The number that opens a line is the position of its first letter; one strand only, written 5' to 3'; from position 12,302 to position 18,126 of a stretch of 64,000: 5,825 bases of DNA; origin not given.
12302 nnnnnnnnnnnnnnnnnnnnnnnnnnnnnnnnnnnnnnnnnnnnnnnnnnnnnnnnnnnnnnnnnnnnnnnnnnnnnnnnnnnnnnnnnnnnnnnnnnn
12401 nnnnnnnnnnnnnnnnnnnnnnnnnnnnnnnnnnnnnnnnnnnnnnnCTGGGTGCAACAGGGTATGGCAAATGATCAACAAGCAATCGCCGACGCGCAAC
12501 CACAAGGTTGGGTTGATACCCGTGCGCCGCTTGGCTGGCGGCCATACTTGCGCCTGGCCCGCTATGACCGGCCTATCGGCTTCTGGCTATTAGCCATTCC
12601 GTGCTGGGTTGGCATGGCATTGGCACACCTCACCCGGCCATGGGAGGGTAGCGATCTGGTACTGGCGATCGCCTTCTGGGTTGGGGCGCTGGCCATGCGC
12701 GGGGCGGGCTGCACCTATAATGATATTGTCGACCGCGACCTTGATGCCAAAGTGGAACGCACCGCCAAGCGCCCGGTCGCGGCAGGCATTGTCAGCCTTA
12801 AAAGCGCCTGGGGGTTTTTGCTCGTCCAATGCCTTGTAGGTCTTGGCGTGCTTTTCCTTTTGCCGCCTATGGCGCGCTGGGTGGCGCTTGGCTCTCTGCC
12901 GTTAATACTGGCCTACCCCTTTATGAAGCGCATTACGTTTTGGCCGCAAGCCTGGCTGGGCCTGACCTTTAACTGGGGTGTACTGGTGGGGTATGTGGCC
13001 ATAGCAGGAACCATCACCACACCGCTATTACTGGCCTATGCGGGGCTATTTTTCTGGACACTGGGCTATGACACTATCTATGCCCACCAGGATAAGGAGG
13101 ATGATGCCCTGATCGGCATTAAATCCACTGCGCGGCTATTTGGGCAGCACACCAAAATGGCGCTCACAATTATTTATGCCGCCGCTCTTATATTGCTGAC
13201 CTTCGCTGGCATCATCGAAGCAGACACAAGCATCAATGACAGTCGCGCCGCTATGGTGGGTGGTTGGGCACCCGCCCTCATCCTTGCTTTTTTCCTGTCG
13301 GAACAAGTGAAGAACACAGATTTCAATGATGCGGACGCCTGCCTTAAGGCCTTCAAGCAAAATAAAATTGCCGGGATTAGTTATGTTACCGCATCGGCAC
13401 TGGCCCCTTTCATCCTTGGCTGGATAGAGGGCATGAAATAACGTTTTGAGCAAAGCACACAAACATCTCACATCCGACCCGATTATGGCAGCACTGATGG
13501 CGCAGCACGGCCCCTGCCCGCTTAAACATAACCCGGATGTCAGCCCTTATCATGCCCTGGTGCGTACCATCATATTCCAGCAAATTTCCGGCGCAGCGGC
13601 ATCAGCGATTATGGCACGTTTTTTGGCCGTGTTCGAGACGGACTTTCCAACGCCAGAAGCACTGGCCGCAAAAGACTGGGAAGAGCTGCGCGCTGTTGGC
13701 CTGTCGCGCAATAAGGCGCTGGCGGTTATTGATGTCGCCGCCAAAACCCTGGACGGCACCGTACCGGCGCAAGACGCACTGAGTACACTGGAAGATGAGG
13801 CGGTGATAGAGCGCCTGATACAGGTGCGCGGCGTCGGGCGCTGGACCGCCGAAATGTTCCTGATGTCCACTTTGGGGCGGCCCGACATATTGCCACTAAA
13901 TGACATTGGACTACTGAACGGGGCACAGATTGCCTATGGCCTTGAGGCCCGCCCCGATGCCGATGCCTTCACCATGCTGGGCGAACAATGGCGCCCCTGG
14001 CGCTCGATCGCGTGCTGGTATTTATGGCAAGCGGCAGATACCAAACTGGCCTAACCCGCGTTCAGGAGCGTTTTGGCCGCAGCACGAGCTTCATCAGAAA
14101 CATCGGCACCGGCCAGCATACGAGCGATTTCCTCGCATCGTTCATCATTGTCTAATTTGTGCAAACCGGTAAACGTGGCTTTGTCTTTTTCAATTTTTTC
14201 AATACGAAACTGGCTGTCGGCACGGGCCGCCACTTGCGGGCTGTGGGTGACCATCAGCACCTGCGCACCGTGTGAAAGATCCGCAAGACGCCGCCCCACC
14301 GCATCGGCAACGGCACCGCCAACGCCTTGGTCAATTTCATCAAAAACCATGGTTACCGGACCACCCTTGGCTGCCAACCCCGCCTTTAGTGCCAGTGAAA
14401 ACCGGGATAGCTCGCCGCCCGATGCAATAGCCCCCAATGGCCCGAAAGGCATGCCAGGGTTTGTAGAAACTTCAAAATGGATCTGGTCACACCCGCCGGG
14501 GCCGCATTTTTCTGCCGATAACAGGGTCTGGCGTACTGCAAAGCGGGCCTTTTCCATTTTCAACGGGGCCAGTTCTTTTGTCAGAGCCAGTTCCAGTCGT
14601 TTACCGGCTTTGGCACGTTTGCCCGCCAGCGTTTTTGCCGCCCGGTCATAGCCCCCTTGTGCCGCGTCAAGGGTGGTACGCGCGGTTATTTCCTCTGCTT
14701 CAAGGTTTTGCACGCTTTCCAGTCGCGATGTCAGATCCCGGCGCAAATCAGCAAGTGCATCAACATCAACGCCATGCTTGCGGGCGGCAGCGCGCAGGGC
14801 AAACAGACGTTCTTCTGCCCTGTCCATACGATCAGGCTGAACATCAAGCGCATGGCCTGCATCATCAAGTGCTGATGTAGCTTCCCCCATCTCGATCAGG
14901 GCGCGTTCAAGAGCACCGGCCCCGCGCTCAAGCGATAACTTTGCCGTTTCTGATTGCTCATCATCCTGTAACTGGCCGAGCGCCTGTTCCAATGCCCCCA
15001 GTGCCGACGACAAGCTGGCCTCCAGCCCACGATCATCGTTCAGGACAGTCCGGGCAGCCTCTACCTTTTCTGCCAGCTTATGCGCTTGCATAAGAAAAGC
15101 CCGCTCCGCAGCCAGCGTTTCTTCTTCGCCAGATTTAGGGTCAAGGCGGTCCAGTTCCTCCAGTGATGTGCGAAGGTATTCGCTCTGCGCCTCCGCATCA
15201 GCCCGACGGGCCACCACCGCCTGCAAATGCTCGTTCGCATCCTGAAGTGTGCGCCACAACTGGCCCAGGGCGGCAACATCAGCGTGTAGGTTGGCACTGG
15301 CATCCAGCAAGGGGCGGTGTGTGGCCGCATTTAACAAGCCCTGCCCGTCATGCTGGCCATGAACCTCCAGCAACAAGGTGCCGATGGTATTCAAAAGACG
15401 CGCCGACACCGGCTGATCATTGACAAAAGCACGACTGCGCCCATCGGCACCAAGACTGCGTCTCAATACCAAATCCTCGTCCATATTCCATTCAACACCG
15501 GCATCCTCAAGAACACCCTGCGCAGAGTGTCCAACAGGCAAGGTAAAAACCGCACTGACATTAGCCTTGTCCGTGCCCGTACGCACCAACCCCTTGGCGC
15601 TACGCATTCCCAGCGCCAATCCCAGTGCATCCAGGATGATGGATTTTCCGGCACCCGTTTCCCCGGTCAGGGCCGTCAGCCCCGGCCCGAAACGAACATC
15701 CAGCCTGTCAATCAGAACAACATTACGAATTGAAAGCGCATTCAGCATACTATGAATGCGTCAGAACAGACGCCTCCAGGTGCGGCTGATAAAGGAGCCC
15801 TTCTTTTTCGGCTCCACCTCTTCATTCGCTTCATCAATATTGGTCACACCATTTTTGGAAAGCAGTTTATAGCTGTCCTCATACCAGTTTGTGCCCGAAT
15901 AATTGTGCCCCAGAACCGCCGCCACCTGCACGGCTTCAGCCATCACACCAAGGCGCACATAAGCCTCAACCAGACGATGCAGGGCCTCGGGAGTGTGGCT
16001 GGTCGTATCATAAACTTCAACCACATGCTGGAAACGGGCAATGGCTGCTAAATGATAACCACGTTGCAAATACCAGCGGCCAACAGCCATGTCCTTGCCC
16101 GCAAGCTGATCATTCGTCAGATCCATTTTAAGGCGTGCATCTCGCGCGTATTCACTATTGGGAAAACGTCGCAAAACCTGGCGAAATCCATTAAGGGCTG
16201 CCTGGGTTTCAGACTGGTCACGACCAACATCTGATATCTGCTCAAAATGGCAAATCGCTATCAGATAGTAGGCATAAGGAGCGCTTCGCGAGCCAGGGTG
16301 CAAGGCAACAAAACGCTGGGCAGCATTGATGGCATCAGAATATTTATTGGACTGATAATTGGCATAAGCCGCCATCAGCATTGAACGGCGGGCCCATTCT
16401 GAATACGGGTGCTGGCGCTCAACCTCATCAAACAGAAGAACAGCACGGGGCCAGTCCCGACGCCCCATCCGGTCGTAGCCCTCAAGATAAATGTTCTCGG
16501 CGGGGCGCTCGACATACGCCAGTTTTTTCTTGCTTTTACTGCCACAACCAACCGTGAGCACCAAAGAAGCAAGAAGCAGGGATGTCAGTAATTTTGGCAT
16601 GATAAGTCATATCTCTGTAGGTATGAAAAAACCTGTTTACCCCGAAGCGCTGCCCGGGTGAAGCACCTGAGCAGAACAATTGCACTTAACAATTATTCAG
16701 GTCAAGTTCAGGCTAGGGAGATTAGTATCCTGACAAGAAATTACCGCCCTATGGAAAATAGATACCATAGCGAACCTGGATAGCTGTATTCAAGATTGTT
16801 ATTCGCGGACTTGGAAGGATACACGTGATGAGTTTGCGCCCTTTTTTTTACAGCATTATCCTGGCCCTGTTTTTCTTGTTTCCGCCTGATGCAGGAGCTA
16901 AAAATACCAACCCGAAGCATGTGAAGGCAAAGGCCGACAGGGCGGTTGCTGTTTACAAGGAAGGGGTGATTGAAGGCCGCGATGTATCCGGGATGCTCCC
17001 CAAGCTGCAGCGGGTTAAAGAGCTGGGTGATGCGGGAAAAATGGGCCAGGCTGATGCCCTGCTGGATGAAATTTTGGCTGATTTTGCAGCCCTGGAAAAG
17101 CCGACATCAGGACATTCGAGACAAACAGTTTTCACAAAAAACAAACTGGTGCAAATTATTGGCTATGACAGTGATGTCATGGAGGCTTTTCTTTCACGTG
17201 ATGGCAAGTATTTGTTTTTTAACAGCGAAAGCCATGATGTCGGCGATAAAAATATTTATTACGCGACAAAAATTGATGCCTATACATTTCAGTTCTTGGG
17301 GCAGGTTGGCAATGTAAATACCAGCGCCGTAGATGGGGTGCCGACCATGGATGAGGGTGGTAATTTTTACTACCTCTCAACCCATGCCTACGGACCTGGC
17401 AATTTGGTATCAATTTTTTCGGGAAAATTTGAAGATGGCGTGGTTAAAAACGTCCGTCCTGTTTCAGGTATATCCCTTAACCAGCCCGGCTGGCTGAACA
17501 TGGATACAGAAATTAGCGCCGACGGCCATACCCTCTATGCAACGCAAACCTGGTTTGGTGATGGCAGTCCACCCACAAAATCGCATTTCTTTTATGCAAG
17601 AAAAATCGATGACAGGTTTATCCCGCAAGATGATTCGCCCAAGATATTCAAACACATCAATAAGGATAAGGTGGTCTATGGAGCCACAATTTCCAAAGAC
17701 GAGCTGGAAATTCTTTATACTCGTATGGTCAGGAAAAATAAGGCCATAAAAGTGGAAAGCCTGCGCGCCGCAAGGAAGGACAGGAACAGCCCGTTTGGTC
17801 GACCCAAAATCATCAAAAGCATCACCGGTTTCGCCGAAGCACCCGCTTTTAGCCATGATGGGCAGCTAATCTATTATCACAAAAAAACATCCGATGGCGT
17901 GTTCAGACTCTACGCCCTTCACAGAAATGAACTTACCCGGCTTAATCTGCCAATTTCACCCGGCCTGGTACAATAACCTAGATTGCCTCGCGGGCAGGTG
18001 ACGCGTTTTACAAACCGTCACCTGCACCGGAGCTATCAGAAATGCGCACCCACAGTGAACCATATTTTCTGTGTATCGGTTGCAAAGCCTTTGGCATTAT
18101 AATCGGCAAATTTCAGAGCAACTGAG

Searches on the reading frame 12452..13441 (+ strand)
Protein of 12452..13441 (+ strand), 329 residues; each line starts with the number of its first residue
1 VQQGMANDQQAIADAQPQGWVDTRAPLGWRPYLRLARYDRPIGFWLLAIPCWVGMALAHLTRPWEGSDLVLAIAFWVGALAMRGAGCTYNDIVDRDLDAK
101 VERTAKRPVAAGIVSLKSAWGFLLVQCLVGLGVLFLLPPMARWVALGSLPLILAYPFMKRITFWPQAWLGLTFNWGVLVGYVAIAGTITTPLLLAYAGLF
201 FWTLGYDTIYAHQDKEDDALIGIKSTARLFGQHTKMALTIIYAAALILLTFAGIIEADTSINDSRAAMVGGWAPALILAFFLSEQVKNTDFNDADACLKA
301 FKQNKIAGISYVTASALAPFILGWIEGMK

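Call 31: search_protein_families(library=pfam, proteins=[window:12452-13441:+], max_evalue=0.00001)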
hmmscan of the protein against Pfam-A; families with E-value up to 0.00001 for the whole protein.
window:12452-13441:+ (329 aa): 1 family
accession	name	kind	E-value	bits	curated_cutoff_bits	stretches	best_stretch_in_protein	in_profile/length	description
PF01040.23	UbiA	-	8.3e-54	182.9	34.2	1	48-301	2-244/250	UbiA prenyltransferase family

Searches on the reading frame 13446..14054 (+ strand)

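Call 31: search_protein_families(library=pfam, proteins=[window:13446-14054:+], max_evalue=0.00001)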
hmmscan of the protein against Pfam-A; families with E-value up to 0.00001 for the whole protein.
window:13446-14054:+ (202 aa): 1 family
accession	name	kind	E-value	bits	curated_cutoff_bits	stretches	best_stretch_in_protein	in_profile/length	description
PF00730.31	HhH-GPD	-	4.5e-15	56.4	26.2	1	39-178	1-101/108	HhH-GPD superfamily base excision DNA repair protein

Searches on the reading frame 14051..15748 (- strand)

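Call 31: search_protein_families(library=pfam, proteins=[window:14051-15748:-], max_evalue=0.00001)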
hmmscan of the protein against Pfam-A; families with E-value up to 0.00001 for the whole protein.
window:14051-15748:- (565 aa): 3 families
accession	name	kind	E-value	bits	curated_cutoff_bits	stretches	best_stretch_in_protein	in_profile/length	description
PF02463.25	SMC_N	-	1.9e-15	57.4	40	1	4-522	4-217/220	RecF/RecN/SMC N terminal domain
PF13476.12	AAA_23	-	1.4e-10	42.6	27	1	5-51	2-48/201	AAA domain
PF13304.12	AAA_21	-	3.2e-07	31.2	27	0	24-52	1-26/304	AAA domain, putative AbiEii toxin, Type IV TA system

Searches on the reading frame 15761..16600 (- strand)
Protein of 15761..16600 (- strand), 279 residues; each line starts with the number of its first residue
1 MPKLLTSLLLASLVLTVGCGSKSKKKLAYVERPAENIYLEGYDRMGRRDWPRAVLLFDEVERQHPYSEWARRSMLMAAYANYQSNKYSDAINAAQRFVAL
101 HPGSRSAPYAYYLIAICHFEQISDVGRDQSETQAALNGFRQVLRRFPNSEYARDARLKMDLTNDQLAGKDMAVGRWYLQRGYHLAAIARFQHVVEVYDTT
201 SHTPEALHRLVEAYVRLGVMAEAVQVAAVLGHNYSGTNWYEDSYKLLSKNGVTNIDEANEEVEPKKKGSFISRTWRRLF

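Call 28: search_protein_families(library=pfam, proteins=[window:15761-16600:-], max_evalue=0.001)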
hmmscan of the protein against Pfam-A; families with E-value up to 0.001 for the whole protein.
window:15761-16600:- (279 aa): 7 families
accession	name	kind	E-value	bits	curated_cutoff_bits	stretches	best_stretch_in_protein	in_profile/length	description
PF13525.12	YfiO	-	5.2e-53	180.3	25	1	32-224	3-198/203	Outer membrane lipoprotein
PF13512.12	TPR_18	-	2.6e-17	63.8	21.9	1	32-159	8-145/145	Tetratricopeptide repeat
PF13174.12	TPR_6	-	5.8e-13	49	26.3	0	109-149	1-33/33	Tetratricopeptide repeat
PF13432.12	TPR_16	-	2.2e-08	34.8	32.7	1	75-121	1-44/65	Tetratricopeptide repeat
PF13428.12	TPR_14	-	2.2e-07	31.3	23.5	0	75-106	5-36/44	Tetratricopeptide repeat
PF14559.12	TPR_19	-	1.4e-05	25.7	25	0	184-230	8-51/68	Tetratricopeptide repeat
PF07719.23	TPR_2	-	0.00089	19.7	27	0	77-103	7-33/34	Tetratricopeptide repeat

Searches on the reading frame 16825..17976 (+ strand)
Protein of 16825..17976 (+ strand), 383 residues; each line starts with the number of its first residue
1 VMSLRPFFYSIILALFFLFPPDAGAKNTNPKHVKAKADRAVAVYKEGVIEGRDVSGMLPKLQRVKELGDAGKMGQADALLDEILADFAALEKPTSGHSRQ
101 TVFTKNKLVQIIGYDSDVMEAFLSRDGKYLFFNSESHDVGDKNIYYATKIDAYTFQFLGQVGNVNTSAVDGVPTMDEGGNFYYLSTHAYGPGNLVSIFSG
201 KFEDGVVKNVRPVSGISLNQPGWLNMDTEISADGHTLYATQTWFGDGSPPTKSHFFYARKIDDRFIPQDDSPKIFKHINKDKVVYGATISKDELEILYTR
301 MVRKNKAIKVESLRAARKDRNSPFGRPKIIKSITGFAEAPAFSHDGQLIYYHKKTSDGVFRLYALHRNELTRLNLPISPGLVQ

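Call 28: search_protein_families(library=pfam, proteins=[window:16825-17976:+], max_evalue=0.001)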
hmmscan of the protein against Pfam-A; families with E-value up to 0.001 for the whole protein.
window:16825-17976:+ (383 aa): 1 family
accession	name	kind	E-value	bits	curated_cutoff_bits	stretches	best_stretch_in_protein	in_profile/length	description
PF07676.18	PD40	-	3.8e-06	27.1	20.9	0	119-145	12-37/38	WD40-like Beta Propeller Repeat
